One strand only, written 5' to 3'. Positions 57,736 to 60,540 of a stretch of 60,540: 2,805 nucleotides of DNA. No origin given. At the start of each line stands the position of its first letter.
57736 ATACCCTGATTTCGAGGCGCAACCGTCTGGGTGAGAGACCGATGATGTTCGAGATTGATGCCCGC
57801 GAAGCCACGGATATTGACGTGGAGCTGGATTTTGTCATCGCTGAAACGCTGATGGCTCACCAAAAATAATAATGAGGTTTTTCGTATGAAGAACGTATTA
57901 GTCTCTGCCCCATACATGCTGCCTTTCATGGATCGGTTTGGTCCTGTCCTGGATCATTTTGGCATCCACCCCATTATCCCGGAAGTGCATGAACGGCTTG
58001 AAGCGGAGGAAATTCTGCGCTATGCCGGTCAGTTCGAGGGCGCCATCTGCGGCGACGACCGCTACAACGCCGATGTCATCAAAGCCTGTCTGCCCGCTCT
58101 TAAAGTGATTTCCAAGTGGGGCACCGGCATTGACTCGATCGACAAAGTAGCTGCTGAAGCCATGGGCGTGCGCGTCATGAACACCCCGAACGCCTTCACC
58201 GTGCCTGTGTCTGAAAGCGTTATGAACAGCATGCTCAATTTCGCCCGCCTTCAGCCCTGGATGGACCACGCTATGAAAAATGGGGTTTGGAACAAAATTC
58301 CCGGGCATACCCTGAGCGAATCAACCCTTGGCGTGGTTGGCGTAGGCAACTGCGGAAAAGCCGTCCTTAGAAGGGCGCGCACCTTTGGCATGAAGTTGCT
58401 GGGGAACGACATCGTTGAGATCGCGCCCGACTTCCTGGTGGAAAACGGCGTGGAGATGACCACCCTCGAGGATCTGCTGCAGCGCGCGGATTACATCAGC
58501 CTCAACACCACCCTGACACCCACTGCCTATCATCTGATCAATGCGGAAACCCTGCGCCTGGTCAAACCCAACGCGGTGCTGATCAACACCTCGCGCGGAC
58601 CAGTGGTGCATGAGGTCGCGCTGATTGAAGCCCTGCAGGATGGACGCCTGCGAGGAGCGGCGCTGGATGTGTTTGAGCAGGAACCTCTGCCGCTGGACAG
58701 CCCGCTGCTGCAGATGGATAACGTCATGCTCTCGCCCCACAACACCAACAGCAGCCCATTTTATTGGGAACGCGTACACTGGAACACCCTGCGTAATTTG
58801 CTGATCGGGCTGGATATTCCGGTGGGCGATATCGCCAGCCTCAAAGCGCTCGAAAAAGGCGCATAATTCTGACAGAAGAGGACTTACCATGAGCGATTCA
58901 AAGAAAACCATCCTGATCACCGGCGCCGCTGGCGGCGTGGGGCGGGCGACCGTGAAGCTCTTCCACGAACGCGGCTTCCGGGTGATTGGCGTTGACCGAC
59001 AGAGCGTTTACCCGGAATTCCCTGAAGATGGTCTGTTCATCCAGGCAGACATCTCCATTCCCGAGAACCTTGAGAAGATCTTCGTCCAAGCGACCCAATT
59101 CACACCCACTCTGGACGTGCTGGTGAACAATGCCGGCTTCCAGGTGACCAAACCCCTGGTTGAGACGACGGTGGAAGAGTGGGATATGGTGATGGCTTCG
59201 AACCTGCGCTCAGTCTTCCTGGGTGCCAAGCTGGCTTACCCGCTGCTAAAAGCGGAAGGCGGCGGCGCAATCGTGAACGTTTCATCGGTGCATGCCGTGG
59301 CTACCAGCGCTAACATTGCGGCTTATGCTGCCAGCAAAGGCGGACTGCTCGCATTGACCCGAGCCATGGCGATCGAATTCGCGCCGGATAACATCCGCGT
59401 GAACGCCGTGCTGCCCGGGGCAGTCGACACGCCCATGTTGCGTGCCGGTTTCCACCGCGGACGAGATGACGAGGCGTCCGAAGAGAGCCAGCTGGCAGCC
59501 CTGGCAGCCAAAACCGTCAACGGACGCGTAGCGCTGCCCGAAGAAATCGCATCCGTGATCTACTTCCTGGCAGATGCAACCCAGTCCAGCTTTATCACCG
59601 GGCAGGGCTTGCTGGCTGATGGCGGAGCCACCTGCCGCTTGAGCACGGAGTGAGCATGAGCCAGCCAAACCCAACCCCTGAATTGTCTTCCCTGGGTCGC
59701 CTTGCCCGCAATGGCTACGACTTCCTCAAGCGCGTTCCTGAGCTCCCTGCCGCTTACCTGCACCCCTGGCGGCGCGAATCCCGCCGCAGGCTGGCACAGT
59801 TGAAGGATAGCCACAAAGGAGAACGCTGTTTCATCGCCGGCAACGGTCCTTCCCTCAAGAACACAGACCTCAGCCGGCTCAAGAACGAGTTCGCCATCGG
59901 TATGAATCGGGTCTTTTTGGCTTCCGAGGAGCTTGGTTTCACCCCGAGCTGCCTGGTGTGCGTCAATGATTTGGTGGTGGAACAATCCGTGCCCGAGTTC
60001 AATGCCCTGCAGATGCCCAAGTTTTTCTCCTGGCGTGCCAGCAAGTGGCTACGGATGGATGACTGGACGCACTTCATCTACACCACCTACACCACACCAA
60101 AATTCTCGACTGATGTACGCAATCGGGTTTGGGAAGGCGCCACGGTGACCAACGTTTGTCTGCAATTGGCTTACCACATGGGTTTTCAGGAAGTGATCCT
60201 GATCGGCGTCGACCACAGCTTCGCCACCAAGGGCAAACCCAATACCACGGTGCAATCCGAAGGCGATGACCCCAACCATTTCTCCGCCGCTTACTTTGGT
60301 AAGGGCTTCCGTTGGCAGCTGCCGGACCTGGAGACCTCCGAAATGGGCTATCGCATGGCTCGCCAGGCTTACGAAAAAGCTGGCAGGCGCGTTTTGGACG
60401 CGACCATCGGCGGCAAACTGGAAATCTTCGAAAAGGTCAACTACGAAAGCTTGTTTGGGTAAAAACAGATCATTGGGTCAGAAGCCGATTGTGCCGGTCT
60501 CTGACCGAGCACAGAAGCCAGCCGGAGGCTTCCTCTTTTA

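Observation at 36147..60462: A ~25-kb single-strand, translationally coupled operon for an ABC-transporter-exported nonulosonic-acid glycopolymer in a probable monoderm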

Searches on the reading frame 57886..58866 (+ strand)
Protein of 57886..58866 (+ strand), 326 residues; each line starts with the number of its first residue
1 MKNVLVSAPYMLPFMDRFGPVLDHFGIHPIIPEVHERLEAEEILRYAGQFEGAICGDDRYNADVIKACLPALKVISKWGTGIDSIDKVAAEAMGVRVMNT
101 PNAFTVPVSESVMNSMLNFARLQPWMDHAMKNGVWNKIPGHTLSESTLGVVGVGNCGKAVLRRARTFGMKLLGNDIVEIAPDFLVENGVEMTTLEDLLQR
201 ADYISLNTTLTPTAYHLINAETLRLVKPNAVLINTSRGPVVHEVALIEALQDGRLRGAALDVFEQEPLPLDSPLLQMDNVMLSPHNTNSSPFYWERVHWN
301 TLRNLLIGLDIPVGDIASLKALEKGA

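Call 6: search_protein_families(library=pfam, proteins=[window:57886-58866:+], max_evalue=0.001)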
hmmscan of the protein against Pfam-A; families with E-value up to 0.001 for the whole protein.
window:57886-58866:+ (326 aa): 2 families
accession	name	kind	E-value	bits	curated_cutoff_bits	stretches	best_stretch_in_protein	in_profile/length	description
PF02826.25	2-Hacid_dh_C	-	1.7e-55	187.6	25.1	1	115-286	3-177/178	D-isomer specific 2-hydroxyacid dehydrogenase, NAD binding domain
PF00389.36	2-Hacid_dh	-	3.2e-13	49.9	24.6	1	32-209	22-103/134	D-isomer specific 2-hydroxyacid dehydrogenase, catalytic domain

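Call 8: search_protein_families(library=ncbifam, proteins=[window:57886-58866:+], max_evalue=0.00001)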
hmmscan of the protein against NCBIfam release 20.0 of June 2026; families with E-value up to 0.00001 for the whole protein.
window:57886-58866:+ (326 aa): 21 families
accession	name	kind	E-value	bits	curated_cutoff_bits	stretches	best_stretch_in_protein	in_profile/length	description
TIGR01327.1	PGDH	equivalog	4.5e-57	194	454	1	34-289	25-281/525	phosphoglycerate dehydrogenase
NF009714.1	PRK13243.1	equivalog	1e-48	166.4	455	1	58-290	55-294/332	glyoxylate reductase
NF011938.0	PRK15409.1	equivalog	3.2e-45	154.5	492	1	43-286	39-286/324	glyoxylate/hydroxypyruvate reductase GhrB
NF041369.1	Dhydh_Halo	equivalog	9.8e-43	146.5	400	1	80-297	64-283/305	D-2-hydroxyacid dehydrogenase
NF005069.0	PRK06487.1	equivalog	2.5e-42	145.1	448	1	34-290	33-292/320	2-hydroxyacid dehydrogenase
NF005387.0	PRK06932.1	equivalog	5.1e-41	140.7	492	1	61-287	56-288/314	2-hydroxyacid dehydrogenase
NF008759.0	PRK11790.1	equivalog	1.5e-40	139.1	404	1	63-288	69-296/410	phosphoglycerate dehydrogenase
NF000492.1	vanH_gen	exception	3.7e-34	118.2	540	1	72-267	67-256/312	D-lactate dehydrogenase VanH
NF006263.0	PRK08410.1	equivalog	5.6e-33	114.6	389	1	62-286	55-284/311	D-2-hydroxyacid dehydrogenase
NF005750.0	PRK07574.1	equivalog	3.2e-30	105.5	329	1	70-288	113-336/386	NAD-dependent formate dehydrogenase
NF001309.0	PRK00257.1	equivalog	4.3e-29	101.6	434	1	75-277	62-247/379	4-phosphoerythronate dehydrogenase PdxB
NF000371.1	vanH_Agroup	exception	1.1e-27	97.1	700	1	71-266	71-260/322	VanH-A/VanH-Pt family D-lactate dehydrogenase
NF000112.1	vanH-Amyco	exception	2.9e-25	89.2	625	1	72-266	96-284/348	VanH-AOV family D-lactate dehydrogenase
NF000128.1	vanH-Sc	exception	4.9e-25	88.4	650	1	73-266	88-275/337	D-lactate dehydrogenase VanH-Sc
NF000151.1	vanH-Ac1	exception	1.9e-24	86.7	750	1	72-266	103-291/351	D-lactate dehydrogenase VanH-Ac1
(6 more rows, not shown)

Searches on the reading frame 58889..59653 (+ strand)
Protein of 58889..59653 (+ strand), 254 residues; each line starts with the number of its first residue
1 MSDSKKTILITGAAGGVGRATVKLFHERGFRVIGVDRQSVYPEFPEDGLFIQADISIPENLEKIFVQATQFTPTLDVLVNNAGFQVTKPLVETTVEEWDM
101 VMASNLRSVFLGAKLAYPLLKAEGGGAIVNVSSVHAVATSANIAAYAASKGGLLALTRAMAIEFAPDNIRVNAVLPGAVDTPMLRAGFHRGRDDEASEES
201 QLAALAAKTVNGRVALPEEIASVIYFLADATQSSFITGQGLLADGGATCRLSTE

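Call 6: search_protein_families(library=pfam, proteins=[window:58889-59653:+], max_evalue=0.001)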
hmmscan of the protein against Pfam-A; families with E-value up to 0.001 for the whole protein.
window:58889-59653:+ (254 aa): 6 families
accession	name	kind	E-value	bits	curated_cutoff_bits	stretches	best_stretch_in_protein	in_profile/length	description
PF13561.12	adh_short_C2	-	2.8e-54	184.6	27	1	12-248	1-236/236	Enoyl-(Acyl carrier protein) reductase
PF00106.31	adh_short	-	5.2e-49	166.8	26.6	1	6-185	1-188/195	short chain dehydrogenase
PF08659.16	KR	-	1.7e-08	35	22.6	1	7-156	2-159/180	KR domain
PF23441.1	SDR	-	4.2e-08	33.3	27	1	74-246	90-254/258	SDR-like rossmann domain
PF01370.27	Epimerase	-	7.1e-08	32.6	20.9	1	8-68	1-63/240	NAD dependent epimerase/dehydratase family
PF04321.23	RmlD_sub_bind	-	0.00012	21.7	27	1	7-84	2-61/287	RmlD substrate binding domain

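Call 11: search_protein_families(library=ncbifam, proteins=[window:58889-59653:+], max_evalue=0.001)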
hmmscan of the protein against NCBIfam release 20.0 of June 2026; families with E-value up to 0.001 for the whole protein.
window:58889-59653:+ (254 aa): 234 families (the best 25 are shown)
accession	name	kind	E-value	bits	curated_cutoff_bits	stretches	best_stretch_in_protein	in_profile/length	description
NF004791.0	PRK06138.1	equivalog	3.5e-64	216.5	312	1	4-248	4-250/252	SDR family oxidoreductase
NF005559.1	PRK07231.1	subfamily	2.2e-55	187.9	215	1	5-248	4-248/249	glucose 1-dehydrogenase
NF004818.0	PRK06172.1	equivalog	3.7e-52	177.2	336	1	4-248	6-251/253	SDR family oxidoreductase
NF052558.1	MBtsdlDhBudC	equivalog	3.9e-52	177.3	270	1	5-249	3-243/250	meso-2,3-butanediol dehydrogenase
NF005007.0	PRK06398.1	equivalog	3.2e-50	170.7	341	1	5-251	7-249/259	aldose dehydrogenase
NF005067.0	PRK06484.1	equivalog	7.2e-49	166.7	713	1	4-249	8-253/524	short chain dehydrogenase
NF009466.0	PRK12826.1-2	subfamily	9.5e-49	166.1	222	1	5-249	3-246/248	3-oxoacyl-ACP reductase FabG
NF009093.0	PRK12429.1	subfamily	2.4e-48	164.7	258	1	4-248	4-257/259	3-hydroxybutyrate dehydrogenase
NF005681.0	PRK07478.1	subfamily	7.3e-47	159.9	267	1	4-248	5-250/254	SDR family oxidoreductase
NF004713.0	PRK06057.1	equivalog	9.3e-47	159.6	404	1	6-250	10-252/257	3-oxoacyl-ACP reductase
NF006693.0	PRK09242.1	equivalog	9.3e-47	159.3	328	1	5-247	10-253/258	SDR family oxidoreductase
TIGR01830.1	3oxo_ACP_reduc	equivalog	2.7e-45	155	297.75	1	9-246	2-237/239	3-oxoacyl-[acyl-carrier-protein] reductase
NF033173.0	anticapsin_BacC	exception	6.2e-45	153.6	525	1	5-249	4-251/252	dihydroanticapsin 7-dehydrogenase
NF006074.0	PRK08220.1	equivalog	7.1e-45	153.6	312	1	4-248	7-248/251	2,3-dihydro-2,3-dihydroxybenzoate dehydrogenase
NF004198.0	PRK05653.1-3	equivalog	1.6e-44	152.3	296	1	4-247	6-246/248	3-oxoacyl-ACP reductase FabG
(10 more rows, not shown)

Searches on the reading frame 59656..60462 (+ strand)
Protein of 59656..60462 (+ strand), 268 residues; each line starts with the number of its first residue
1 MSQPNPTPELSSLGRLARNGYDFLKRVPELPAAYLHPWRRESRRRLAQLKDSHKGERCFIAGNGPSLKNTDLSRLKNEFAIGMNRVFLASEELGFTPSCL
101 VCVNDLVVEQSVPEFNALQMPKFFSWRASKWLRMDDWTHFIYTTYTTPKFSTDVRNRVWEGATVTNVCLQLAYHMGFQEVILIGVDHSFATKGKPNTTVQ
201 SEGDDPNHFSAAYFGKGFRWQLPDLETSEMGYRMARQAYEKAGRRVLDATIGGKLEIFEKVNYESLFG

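Call 6: search_protein_families(library=pfam, proteins=[window:59656-60462:+], max_evalue=0.001)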
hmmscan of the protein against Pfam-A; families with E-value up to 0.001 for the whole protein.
window:59656-60462:+ (268 aa): 1 family
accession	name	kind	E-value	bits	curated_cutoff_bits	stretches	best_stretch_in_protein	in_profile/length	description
PF01973.23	MptE-like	-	2e-15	57.4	34.6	1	45-190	14-169/171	6-hydroxymethylpterin diphosphokinase MptE-like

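Call 8: search_protein_families(library=ncbifam, proteins=[window:59656-60462:+], max_evalue=0.00001)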
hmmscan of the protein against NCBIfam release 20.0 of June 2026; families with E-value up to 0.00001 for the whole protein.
window:59656-60462:+ (268 aa): 0 families

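Call 73: search_solved_structures(query=window:59656-60462:+, max_evalue=1)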
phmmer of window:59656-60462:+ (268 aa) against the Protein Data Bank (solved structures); distinct sequences matched with E-value up to 1: 10.
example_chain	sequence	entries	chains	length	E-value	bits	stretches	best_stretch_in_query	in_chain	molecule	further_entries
1ro8_A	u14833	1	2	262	0.0017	21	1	56-88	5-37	alpha-2,3/8-sialyltransferase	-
2drj_A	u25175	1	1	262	0.0017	21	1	56-88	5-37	Alpha-2,3/8-sialyltransferase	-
1ro7_A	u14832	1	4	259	0.0027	20.4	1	57-89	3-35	alpha-2,3/8-sialyltransferase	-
2x61_A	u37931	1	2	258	0.0028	20.4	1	57-89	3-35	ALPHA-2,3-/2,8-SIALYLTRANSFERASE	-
2x62_A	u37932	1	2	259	0.0028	20.3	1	57-88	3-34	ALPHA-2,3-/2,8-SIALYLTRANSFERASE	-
2x63_A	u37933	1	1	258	0.0032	20.1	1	57-88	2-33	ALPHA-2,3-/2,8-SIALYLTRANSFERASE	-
2wqq_A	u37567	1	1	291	0.0037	20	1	57-88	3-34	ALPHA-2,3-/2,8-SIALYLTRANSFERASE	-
2p2v_A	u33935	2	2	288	0.11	15.2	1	51-83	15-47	Alpha-2,3-sialyltransferase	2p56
8sd5_A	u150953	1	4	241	0.46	13.1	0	47-75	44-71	6-hydroxymethyl-7,8-dihydropterin pyrophosphokinase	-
7upp_A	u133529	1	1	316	0.47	13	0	206-249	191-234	DHT03 protein A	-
